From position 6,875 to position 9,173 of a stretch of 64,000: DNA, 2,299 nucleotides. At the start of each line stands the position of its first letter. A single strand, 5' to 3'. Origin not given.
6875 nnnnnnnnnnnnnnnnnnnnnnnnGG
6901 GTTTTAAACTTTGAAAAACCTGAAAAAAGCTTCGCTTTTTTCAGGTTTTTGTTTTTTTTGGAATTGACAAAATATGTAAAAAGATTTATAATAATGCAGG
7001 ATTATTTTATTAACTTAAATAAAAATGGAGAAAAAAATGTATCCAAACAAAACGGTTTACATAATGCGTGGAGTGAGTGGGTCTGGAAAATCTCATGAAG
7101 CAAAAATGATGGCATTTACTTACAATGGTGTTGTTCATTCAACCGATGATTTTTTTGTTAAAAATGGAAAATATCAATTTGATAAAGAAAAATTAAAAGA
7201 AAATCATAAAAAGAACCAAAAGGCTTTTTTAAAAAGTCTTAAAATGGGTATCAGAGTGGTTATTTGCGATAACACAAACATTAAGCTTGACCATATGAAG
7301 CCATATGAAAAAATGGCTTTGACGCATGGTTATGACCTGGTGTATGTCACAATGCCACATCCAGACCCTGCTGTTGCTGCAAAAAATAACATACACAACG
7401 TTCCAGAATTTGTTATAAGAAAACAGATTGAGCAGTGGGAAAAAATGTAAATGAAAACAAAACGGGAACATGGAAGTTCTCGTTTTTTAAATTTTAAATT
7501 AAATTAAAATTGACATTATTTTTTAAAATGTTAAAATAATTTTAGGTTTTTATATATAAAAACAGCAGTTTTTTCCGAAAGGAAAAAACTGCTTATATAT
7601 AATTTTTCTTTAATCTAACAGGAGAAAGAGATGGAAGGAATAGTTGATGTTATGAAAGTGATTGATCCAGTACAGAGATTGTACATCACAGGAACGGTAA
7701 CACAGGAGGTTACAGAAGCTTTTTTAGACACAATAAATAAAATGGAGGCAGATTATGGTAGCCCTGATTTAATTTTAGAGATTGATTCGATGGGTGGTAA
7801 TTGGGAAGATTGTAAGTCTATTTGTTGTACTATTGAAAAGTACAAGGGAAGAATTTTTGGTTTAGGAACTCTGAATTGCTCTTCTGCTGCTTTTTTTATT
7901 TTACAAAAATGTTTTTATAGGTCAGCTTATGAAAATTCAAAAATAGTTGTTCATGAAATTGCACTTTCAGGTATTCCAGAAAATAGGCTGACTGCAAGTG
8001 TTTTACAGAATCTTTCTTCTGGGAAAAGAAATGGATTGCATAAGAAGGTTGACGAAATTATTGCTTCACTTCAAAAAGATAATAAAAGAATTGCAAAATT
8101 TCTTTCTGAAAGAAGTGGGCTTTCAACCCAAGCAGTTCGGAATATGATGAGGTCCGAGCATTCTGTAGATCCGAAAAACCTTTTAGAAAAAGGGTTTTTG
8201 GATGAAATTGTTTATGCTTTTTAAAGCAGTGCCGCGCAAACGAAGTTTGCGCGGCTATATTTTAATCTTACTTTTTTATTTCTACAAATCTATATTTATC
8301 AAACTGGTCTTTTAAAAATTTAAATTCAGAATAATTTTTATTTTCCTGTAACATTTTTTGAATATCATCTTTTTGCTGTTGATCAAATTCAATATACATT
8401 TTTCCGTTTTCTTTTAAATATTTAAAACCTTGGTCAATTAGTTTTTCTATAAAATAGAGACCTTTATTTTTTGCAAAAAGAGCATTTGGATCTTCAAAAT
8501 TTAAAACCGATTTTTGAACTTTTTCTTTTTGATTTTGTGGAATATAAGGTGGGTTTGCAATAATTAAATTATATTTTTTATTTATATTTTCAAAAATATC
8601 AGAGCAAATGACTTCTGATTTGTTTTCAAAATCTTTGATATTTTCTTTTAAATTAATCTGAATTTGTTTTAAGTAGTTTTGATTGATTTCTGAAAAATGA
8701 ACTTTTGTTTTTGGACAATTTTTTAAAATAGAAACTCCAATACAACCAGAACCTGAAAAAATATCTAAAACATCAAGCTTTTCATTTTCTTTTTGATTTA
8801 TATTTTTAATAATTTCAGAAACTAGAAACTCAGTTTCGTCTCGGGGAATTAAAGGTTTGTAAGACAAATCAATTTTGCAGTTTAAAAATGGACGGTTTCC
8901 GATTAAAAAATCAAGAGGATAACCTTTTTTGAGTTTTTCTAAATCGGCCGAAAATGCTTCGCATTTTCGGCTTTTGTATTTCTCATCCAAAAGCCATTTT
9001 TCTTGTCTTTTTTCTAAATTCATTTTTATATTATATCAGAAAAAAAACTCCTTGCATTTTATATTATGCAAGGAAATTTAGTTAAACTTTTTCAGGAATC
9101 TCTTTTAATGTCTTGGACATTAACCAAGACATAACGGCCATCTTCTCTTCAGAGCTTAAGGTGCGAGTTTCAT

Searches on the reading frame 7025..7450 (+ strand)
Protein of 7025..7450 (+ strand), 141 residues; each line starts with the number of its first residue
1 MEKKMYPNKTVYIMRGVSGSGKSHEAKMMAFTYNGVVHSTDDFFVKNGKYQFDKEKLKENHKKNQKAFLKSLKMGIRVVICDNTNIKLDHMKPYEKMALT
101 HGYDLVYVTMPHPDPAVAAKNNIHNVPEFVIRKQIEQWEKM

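Call 74: search_protein_families(library=pfam, proteins=[window:7025-7450:+], max_evalue=0.0001)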
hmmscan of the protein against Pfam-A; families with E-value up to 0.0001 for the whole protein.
window:7025-7450:+ (141 aa): 1 family
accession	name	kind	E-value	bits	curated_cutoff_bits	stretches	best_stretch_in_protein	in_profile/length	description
PF13671.12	AAA_33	-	1.1e-09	39.2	27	1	11-137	1-135/143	AAA domain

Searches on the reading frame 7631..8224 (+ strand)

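Call 74: search_protein_families(library=pfam, proteins=[window:7631-8224:+], max_evalue=0.0001)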
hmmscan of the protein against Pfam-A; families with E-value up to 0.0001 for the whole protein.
window:7631-8224:+ (197 aa): 1 family
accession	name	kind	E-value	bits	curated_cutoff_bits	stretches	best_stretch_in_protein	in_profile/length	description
PF00574.28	CLP_protease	-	2.7e-10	40.9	20.2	1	5-194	7-179/182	Clp protease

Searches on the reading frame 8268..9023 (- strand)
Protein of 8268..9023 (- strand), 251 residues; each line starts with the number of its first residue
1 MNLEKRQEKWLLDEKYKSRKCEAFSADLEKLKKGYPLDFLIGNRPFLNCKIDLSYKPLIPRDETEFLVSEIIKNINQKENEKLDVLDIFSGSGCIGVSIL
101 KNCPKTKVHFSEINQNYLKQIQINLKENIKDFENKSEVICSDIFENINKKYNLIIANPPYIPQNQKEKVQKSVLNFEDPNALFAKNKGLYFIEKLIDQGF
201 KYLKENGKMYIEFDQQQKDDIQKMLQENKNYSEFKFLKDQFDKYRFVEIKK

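Call 75: search_protein_families(library=pfam, proteins=[window:8268-9023:-], max_evalue=0.0001)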
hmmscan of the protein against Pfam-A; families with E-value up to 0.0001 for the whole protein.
window:8268-9023:- (251 aa): 3 families
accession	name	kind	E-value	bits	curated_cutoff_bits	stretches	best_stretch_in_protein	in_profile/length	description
PF05175.20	MTS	-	1.1e-16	61.4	23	1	71-168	27-117/170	Methyltransferase small domain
PF03602.21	Cons_hypoth95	-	3.8e-07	30.4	24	1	72-169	32-133/182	Conserved hypothetical protein 95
PF01555.25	N6_N4_Mtase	-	2.6e-05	24.7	26.7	0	152-237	2-75/221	DNA methylase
